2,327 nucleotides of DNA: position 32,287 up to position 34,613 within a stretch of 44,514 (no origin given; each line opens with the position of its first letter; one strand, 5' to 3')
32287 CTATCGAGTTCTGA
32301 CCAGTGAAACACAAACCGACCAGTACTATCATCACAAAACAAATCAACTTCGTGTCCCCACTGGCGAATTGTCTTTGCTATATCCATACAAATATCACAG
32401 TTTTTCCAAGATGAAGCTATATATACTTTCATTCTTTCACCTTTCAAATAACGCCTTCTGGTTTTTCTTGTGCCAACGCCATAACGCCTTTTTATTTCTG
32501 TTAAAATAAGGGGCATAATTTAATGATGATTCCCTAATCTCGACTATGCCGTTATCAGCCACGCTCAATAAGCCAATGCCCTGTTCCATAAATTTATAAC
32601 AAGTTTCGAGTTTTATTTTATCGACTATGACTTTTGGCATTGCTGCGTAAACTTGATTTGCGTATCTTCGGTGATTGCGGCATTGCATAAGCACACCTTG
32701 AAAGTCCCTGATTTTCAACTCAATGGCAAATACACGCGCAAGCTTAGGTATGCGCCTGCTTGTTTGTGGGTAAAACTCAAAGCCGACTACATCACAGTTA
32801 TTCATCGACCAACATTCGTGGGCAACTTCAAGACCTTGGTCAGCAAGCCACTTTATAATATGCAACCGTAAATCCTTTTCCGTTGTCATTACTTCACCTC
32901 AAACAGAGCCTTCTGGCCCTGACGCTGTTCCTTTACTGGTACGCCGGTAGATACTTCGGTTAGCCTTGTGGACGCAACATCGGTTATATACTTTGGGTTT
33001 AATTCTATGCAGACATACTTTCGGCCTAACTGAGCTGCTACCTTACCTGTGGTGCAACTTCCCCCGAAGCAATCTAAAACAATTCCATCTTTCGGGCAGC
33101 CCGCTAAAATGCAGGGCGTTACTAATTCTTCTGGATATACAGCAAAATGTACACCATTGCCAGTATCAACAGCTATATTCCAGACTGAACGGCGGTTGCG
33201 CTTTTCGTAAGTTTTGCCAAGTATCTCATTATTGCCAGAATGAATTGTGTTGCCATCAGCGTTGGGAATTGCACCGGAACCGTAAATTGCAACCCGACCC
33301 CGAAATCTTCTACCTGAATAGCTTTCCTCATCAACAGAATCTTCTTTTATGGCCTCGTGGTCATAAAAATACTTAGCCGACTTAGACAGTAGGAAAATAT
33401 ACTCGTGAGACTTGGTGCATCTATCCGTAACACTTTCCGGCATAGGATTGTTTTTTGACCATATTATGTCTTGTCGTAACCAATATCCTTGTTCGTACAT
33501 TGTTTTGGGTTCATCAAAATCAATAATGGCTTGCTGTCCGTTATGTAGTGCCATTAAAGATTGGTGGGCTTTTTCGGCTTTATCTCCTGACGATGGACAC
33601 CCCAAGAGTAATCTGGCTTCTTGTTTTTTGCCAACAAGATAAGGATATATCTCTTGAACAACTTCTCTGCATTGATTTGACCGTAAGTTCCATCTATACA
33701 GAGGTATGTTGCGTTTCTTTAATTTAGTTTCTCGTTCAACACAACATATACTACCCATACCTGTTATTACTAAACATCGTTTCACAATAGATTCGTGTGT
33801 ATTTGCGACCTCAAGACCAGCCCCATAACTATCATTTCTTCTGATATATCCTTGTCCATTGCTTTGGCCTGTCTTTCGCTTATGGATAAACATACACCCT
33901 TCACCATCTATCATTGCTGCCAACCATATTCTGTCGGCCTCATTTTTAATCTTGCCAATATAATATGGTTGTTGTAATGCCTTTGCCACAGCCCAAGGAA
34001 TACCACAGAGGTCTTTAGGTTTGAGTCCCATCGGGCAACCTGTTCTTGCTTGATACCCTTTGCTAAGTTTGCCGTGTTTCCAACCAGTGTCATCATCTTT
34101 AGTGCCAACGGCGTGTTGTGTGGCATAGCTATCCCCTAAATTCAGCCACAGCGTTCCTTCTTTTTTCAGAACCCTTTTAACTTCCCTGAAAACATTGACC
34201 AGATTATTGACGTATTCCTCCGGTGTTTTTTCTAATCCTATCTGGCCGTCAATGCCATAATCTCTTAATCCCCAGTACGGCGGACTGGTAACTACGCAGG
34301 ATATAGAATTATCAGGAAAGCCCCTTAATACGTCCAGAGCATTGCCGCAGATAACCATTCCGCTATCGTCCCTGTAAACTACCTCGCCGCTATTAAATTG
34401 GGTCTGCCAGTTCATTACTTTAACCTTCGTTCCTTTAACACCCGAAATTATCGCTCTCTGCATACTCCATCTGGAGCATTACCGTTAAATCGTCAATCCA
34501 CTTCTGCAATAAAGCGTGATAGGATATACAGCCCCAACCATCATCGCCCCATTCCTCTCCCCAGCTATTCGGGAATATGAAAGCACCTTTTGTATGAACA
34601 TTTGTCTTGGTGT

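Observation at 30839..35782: Translationally welded accessory cassette mixing DNA-modification, nuclease and two Cys-peptidase-fold genes (candidate anti-defence / takeover module)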

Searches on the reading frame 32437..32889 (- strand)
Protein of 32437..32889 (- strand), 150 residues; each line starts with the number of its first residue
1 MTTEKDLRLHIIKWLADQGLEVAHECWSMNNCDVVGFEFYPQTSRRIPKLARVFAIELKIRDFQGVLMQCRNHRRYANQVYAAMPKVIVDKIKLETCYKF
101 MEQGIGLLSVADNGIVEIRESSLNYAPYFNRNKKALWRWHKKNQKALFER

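Call 5: search_protein_families(library=pfam, proteins=[window:32437-32889:-], max_evalue=0.1)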
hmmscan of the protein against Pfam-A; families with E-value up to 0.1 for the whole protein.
window:32437-32889:- (150 aa): 1 family
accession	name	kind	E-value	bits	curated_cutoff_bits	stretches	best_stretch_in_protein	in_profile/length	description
PF24884.1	NPHP3_hel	-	0.061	13.8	27.9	1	49-118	43-111/160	Nephrocystin 3, helical domain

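Call 6: search_protein_families(library=phrogs, proteins=[window:32437-32889:-], max_evalue=0.01)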
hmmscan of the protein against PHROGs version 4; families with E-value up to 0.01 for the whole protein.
window:32437-32889:- (150 aa): 0 families

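Call 27: search_dna_similar(query=window:32437-32889:-, collection=phages, mode=protein, max_rows=40, max_evalue=0.001)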
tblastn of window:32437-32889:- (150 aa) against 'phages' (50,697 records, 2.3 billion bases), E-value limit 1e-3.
No match.

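Call 36: search_solved_structures(query=window:32437-32889:-, max_evalue=5)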
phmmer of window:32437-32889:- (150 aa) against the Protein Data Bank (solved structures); distinct sequences matched with E-value up to 5: 2.
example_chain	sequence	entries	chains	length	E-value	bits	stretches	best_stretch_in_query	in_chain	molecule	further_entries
1dl3_A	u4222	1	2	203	0.23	14.3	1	30-103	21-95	PROTEIN (PHOSPHORIBOSYLANTRANILATE ISOMERASE)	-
1lbm_A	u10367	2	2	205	0.25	14.2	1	30-125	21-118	PHOSPHORIBOSYL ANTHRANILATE ISOMERASE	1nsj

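Call 38: find_homologous_proteins(query=window:32437-32889:-)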
Query window:32437-32889:- (150 aa): 10 proteins with E <= 0.001 among 23 candidates.
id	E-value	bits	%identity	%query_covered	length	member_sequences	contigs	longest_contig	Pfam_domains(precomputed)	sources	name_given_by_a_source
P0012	2.4e-98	344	100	100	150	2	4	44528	-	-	-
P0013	1.2e-82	293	85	99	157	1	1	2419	-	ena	-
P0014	1.4e-54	202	65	96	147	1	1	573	-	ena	-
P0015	4.3e-48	181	58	98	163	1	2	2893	-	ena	-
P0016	1.3e-41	160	55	95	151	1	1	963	-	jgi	-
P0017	9.0e-37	144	51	92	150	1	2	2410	-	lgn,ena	-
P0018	6.5e-18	83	39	90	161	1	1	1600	-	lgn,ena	-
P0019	1.1e-17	82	37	98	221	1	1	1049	-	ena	-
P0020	2.6e-11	61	35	79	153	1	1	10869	-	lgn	-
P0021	1.2e-10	59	40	70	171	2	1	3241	-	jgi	-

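Call 48: find_related_loci(query=A2, collection=viral_contigs, flank=10000)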
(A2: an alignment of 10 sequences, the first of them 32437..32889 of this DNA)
Query A2 (150 aa) in viral_contigs; peptide patterns used: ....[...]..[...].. (x = any residue, [..] = any of these).
28 stretches matched a pattern; 1 encode a relative of the query (tblastn E <= 1e-3); 1 distinct loci.
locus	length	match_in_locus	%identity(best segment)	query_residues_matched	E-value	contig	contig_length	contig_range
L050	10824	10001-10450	33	1-145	3e-22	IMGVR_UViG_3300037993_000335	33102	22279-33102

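Call 54: search_solved_structures(query=A2, max_evalue=5, show_alignments=1)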
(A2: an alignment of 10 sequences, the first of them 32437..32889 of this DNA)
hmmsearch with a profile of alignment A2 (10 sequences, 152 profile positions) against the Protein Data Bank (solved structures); distinct sequences matched with E-value up to 5: 0.

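Call 58: predict_structure(alignment_id=A2)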
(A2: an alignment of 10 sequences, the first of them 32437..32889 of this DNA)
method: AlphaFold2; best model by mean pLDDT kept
length: 150 residues; sequences in the alignment: 10
mean_pLDDT: 92.4   pTM: 0.86
mean pLDDT of the five models: 92.4, 92.3, 91.7, 90.7, 89.3
residues with pLDDT >= 90: 124; 70-90: 23; 50-70: 3; < 50: 0
segments of 3 or more residues with pLDDT < 50: none
pLDDT, mean of each block of 10 residues (from residue 1): 88 95 88 95 94 96 94 94 96 95 97 95 90 94 78
secondary structure, 60 per line:
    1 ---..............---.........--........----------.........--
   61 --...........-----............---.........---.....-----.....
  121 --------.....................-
elements in order: H4-17 E21-26 E32-39 E50-58 H63-73 E79-85 H86-90 H94-102 E106-110 E116-120 H129-149

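Call 62: fold_search(model_id=the predicted structure, library=pdb)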
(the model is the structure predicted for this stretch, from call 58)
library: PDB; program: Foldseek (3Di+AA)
matches with E <= 10: 622; with E <= 0.001: 0
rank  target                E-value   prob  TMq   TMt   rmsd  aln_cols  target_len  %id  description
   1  4dav_A                9.9e-03  0.66  0.27  0.19   9.9       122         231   11  The structure of Pyrococcus Furiosus SfsA in complex with DNA (released 2014-10-01)
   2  2zyz_A                2.1e-02  0.69  0.26  0.39  11.1       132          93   13  Pyrobaculum aerophilum splicing endonuclease (released 2009-06-23)
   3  2inb                  3.0e-02  0.93  0.45  0.51   8.5       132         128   12  Crystal structure of an XisH family protein (ZP_00107633.1) from Nostoc punctiforme PCC 73102 at 1.60 A resolution (released 2006-10-24)
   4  1a79_A                3.4e-02  0.84  0.37  0.33   7.4       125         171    8  CRYSTAL STRUCTURE OF THE TRNA SPLICING ENDONUCLEASE FROM METHANOCOCCUS JANNASCHII (released 1999-06-01)
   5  3c0u_B                4.4e-02  0.84  0.40  0.35   5.3       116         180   15  Crystal structure of E.coli yaeQ protein (released 2008-01-29)
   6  9qcc_Y                4.4e-02  0.54  0.33  0.15   9.1       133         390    8  Activated XauSPARDA filament assembly with bound dsDNA substrate (released 2025-12-17)
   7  7tcb_B                5.7e-02  0.87  0.42  0.37   4.4       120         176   12  Crystal Structure of the YaeQ Family Protein VPA0551 from Vibrio parahaemolyticus (released 2022-01-05)
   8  3c0u_A                5.7e-02  0.72  0.38  0.33   5.5       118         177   15  Crystal structure of E.coli yaeQ protein (released 2008-01-29)
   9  2nrt                  6.5e-02  0.16  0.25  0.19  13.9       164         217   13  Crystal structure of the C-terminal half of UvrC (released 2007-02-06)
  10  9qcc_M                1.1e-01  0.35  0.33  0.15   9.3       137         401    7  Activated XauSPARDA filament assembly with bound dsDNA substrate (released 2025-12-17)
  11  7tcb_C                1.5e-01  0.80  0.42  0.37   4.4       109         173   14  Crystal Structure of the YaeQ Family Protein VPA0551 from Vibrio parahaemolyticus (released 2022-01-05)
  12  7tcb_D                1.6e-01  0.80  0.43  0.38   4.5       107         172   13  Crystal Structure of the YaeQ Family Protein VPA0551 from Vibrio parahaemolyticus (released 2022-01-05)
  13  8aq2                  1.6e-01  0.30  0.28  0.11  10.1        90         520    9  In meso structure of the membrane integral lipoprotein N-acyltransferase Lnt from P. aeruginosa covalently linked with T (released 2023-07-12)
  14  2e52_B                1.7e-01  0.80  0.46  0.25   5.4       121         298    9  Crystal structural analysis of HindIII restriction endonuclease in complex with cognate DNA at 2.0 angstrom resolution (released 2007-12-18)
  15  4zsf_A                1.9e-01  0.44  0.38  0.23   5.1       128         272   14  Crystal structure of pre-specific restriction endonuclease BsaWI-DNA complex (released 2015-10-07)
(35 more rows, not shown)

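Call 65: search_protein_families(library=pfam, alignment_id=A2, max_evalue=1)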
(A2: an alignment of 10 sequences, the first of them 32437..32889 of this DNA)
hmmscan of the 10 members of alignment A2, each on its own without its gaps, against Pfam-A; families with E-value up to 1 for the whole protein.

A. member 1, window:32437-32889:- (150 aa): 1 family
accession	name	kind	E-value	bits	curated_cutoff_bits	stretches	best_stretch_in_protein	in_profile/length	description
PF24884.1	NPHP3_hel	-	0.061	13.8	27.9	1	49-118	43-111/160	Nephrocystin 3, helical domain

B. families by the number of members that match (of 10 scanned): 3 families
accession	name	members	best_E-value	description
PF24884.1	NPHP3_hel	1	0.061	Nephrocystin 3, helical domain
PF08011.17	PDDEXK_9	1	0.13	PD-(D/E)XK nuclease superfamily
PF13060.11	DUF3921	1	0.2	Protein of unknown function (DUF3921)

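Call 67: find_encoding_contigs(protein=P0020, flank=8000, max_places=2)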
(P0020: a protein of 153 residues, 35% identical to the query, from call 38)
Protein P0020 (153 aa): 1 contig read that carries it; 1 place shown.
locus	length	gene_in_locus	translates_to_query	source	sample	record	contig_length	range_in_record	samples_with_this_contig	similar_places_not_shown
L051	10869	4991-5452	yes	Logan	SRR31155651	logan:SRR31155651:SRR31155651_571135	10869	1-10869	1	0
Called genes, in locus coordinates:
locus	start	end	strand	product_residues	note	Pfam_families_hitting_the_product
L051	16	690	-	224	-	-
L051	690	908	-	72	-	-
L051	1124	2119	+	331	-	PF09588:YqaJ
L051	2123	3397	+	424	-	-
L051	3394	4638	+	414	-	PF02463:SMC_N (weak), PF13175:AAA_15 (weak), PF13476:AAA_23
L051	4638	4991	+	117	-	PF06147:DUF968 (weak)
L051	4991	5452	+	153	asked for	-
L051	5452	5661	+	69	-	-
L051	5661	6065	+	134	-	PF24746:DUF7694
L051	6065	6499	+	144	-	PF12844:HTH_19 (weak), PF13560:HTH_31 (weak), PF01381:HTH_3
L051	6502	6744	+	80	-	-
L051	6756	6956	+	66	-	-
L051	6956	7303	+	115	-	-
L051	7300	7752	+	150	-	-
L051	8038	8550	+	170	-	-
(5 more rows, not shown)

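Call 68: find_encoding_contigs(protein=P0015, flank=5000, max_places=3)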
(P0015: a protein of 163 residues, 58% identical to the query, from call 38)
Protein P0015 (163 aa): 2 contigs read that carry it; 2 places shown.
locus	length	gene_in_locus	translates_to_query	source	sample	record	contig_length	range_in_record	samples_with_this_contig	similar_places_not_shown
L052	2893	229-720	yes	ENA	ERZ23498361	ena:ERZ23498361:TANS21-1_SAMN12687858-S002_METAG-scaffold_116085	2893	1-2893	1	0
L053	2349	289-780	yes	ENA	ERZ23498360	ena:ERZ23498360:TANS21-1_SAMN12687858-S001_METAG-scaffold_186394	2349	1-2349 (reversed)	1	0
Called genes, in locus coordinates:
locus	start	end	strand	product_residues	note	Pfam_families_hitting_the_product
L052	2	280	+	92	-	?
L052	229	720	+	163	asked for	-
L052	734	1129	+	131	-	-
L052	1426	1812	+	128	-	-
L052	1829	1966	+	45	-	-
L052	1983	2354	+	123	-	-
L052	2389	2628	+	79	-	-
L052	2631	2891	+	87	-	?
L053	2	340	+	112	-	?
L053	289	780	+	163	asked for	-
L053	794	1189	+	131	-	-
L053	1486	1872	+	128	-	-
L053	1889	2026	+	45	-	-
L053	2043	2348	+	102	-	?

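Call 69: find_encoding_contigs(protein=P0013, flank=5000, max_places=2)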
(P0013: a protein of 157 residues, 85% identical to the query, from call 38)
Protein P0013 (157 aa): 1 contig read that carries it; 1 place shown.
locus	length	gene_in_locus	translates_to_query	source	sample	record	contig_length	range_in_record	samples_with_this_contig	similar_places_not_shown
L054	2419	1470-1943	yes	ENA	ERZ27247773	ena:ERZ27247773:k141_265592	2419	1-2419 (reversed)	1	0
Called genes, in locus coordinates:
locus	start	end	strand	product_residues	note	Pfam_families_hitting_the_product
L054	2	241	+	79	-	?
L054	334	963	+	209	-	-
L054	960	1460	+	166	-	-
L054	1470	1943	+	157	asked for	-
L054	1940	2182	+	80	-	-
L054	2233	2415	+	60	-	-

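Call 78: search_protein_families(library=padloc, proteins=[window:32437-32889:-], max_evalue=0.01)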
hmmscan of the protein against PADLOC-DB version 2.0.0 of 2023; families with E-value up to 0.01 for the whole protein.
window:32437-32889:- (150 aa): 0 families

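Call 79: search_protein_families(library=ncbifam, proteins=[window:32437-32889:-], max_evalue=0.01)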
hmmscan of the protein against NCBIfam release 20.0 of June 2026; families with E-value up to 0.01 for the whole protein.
window:32437-32889:- (150 aa): 0 families

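Call 84: search_protein_representatives(alignment_id=A2)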
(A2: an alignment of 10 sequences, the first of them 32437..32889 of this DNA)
Query: 10 sequences, 152 profile positions. Proteins with E-value up to 0.001 (for the whole library): 1161; up to 1e-10: 328; up to 1e-30: 94. The best 150 are listed.
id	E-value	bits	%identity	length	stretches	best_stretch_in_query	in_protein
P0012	3.1e-68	244.6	-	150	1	3-151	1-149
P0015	1.5e-64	232.6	-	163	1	2-151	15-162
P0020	1.8e-53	196.7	-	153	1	2-147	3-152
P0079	8.2e-47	175.1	-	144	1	9-147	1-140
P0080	7.6e-44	165.4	-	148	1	4-147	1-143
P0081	3.4e-43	163.3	-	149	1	2-146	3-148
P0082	1.2e-42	161.5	-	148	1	3-144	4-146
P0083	1.5e-41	158.0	-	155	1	3-147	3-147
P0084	2.9e-41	157.1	-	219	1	4-147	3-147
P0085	3.9e-41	156.6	-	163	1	4-148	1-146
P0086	5.1e-41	156.3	-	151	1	4-148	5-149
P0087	7.4e-41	155.8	-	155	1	5-150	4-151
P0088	1.4e-40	154.9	-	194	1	9-150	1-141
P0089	1.7e-40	154.6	-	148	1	3-144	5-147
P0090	2.1e-39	151.0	-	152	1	4-145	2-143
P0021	9.8e-39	148.8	-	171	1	36-151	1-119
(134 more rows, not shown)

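Call 86: search_protein_families(library=pfam, alignment_id=A4, max_evalue=0.1)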
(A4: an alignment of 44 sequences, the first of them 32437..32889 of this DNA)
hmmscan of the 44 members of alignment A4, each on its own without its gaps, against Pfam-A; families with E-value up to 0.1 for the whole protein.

A. member 1, window:32437-32889:- (150 aa): 1 family
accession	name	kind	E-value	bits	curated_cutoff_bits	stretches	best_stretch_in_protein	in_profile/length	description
PF24884.1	NPHP3_hel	-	0.061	13.8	27.9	1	49-118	43-111/160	Nephrocystin 3, helical domain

B. families by the number of members that match (of 44 scanned): 7 families
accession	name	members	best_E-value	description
PF07796.16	DUF1638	1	0.023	Protein of unknown function (DUF1638)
PF15660.11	Imm75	1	0.045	Putative Immunity protein 75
PF14696.12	Glyoxalase_5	1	0.058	Hydroxyphenylpyruvate dioxygenase, HPPD, N-terminal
PF24884.1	NPHP3_hel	1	0.061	Nephrocystin 3, helical domain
PF20852.2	nsP3_ZBD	1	0.066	Non-structural protein 3, zinc-binding domain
PF08209.17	Sgf11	1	0.077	Sgf11 (transcriptional regulation protein)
PF05152.18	DUF705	1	0.095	Protein of unknown function (DUF705)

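Call 87: search_solved_structures(query=A4, max_evalue=5, show_alignments=2)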
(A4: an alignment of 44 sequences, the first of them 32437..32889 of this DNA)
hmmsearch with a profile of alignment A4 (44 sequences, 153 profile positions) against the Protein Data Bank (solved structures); distinct sequences matched with E-value up to 5: 0.

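Call 101: find_encoding_contigs(protein=P0021, flank=5000, max_places=3)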
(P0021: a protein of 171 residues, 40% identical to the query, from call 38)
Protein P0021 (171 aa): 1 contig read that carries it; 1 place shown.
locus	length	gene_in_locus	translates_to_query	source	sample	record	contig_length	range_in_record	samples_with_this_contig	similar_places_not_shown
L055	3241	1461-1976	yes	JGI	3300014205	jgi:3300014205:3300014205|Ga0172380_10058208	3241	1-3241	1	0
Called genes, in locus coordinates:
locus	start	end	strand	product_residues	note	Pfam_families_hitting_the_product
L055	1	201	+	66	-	?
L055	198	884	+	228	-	PF09588:YqaJ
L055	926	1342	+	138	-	PF12643:MazG-like (weak)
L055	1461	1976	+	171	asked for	-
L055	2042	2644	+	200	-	-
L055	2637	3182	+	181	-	-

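Call 102: find_encoding_contigs(protein=P0017, flank=5000, max_places=3)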
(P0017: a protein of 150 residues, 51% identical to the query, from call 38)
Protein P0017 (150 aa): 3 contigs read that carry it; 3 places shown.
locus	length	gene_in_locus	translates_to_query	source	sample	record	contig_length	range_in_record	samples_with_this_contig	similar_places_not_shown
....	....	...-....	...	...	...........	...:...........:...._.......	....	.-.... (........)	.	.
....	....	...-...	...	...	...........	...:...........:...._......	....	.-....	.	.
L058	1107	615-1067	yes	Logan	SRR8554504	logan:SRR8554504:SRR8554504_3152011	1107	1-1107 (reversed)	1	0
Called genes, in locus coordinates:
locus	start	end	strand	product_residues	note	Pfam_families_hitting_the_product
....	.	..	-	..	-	?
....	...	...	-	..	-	-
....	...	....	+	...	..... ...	-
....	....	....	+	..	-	-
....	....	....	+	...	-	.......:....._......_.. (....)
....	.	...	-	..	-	?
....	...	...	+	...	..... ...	-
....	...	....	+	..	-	-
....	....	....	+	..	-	?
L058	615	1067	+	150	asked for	-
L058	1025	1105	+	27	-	?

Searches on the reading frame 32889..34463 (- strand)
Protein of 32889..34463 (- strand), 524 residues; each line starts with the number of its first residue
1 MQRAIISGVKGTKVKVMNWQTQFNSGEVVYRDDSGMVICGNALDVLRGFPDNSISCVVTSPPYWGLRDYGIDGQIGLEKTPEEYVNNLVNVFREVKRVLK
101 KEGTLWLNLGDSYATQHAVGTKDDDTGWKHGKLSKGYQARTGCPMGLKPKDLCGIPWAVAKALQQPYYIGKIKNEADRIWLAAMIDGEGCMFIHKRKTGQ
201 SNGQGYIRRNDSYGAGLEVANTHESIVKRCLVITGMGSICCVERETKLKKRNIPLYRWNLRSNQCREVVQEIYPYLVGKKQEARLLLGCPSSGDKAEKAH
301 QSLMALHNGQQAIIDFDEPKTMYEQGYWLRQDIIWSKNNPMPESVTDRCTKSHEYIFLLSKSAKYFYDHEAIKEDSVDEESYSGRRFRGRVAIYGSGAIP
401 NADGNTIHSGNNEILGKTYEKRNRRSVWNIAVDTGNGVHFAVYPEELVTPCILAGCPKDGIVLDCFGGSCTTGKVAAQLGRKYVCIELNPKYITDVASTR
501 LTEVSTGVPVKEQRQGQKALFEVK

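Call 5: search_protein_families(library=pfam, proteins=[window:32889-34463:-], max_evalue=0.1)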
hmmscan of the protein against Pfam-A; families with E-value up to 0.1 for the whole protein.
window:32889-34463:- (524 aa): 2 families
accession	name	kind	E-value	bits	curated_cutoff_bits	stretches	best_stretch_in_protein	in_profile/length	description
PF01555.25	N6_N4_Mtase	-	3.5e-47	161.6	26.7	2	324-494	67-217/221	DNA methylase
PF08241.18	Methyltransf_11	-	0.003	18.6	21.2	0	83-106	71-94/95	Methyltransferase domain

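Call 6: search_protein_families(library=phrogs, proteins=[window:32889-34463:-], max_evalue=0.01)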
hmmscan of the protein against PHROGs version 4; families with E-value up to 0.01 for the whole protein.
window:32889-34463:- (524 aa): 14 families
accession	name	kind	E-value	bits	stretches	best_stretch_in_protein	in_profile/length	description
phrog_67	-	other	2.2e-72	246.2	2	314-506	204-348/743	DNA methyltransferase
phrog_498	-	other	5.4e-23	82.4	1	320-510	288-429/633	DNA methyltransferase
phrog_5046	-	DNA, RNA and nucleotide metabolism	3.9e-17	63.9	1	174-294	4-114/161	HNH endonuclease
phrog_12517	-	unknown function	2e-14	54.5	2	30-105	155-230/316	-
phrog_3008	-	other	8.4e-14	52.4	1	401-506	108-217/244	DNA methyltransferase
phrog_6025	-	other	2.5e-11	44.6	1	36-117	13-91/192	DNA methyltransferase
phrog_23085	-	unknown function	4.1e-07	30.7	1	439-522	44-128/138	-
phrog_8769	-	other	3.1e-06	27.9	1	457-502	10-54/71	methyltransferase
phrog_18146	-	other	4.1e-06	27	0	457-490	68-101/452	DNA methyltransferase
phrog_18293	-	other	4.4e-06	27.7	1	425-502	32-108/119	methyltransferase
phrog_23148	-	unknown function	0.00046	21.3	1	439-509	85-154/165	-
phrog_6952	-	other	0.0019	19.1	1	436-491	111-166/181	DNA methyltransferase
phrog_16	-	DNA, RNA and nucleotide metabolism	0.0032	16.7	1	433-498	842-907/986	DNA helicase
phrog_12862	-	unknown function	0.0048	17.8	0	40-115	8-71/149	-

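Call 78: search_protein_families(library=padloc, proteins=[window:32889-34463:-], max_evalue=0.01)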
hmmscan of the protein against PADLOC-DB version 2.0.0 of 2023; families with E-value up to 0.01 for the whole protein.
window:32889-34463:- (524 aa): 54 families (the best 25 are shown)
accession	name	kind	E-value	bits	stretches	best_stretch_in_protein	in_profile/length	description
PDLC03387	MTase_II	-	9.1e-99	328.2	2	321-503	134-278/289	Type II methyltransferase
PDLC03252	MTase_II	-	6.3e-69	231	3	24-169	80-220/365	Type II methyltransferase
PDLC03336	MTase_II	-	4.4e-53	178.9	3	38-132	32-127/421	Type II methyltransferase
PDLC03303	MTase_II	-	5.6e-35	119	3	35-116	4-85/668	Type II methyltransferase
PDLC03309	MTase_II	-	2.5e-33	113.5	4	424-506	267-347/353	Type II methyltransferase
PDLC03316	MTase_II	-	1e-32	111.6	2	36-120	39-121/390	Type II methyltransferase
PDLC03371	MTase_II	-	4e-31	106.5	2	322-504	107-255/260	Type II methyltransferase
PDLC03216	MTase_II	-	1.4e-29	101.2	2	419-506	165-260/364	Type II methyltransferase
PDLC03738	oMTase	-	1.7e-28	97.4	2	433-505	198-269/376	orphan methyltransferase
PDLC03353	MTase_II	-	2.4e-27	94.1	2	308-504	87-253/260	Type II methyltransferase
PDLC03299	MTase_II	-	8.9e-26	89.1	2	438-503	195-259/296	Type II methyltransferase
PDLC03350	MTase_II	-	6e-22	76.4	2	421-495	215-290/312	Type II methyltransferase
PDLC03265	MTase_II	-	1.1e-21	75.6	2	28-116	18-105/333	Type II methyltransferase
PDLC03259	MTase_II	-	2.5e-20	70.7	2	48-116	16-84/423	Type II methyltransferase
PDLC03323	MTase_II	-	1.1e-19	68.7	2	23-115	3-90/330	Type II methyltransferase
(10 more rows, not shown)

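Call 79: search_protein_families(library=ncbifam, proteins=[window:32889-34463:-], max_evalue=0.01)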
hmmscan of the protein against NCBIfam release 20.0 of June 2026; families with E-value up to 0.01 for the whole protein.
window:32889-34463:- (524 aa): 3 families
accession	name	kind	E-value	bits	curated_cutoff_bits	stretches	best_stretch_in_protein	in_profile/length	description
NF050803.1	DnaMtaseCcrMCaul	equivalog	8e-28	97.3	830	2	432-507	179-253/350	adenine-specific DNA-methyltransferase CcrM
NF008572.0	PRK11524.1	equivalog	2.2e-19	69.7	292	2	439-494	195-250/294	adenine-specific DNA-methyltransferase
NF010253.0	PRK13699.1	subfamily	1.6e-13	50.9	244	2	434-506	139-210/226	DNA methyltransferase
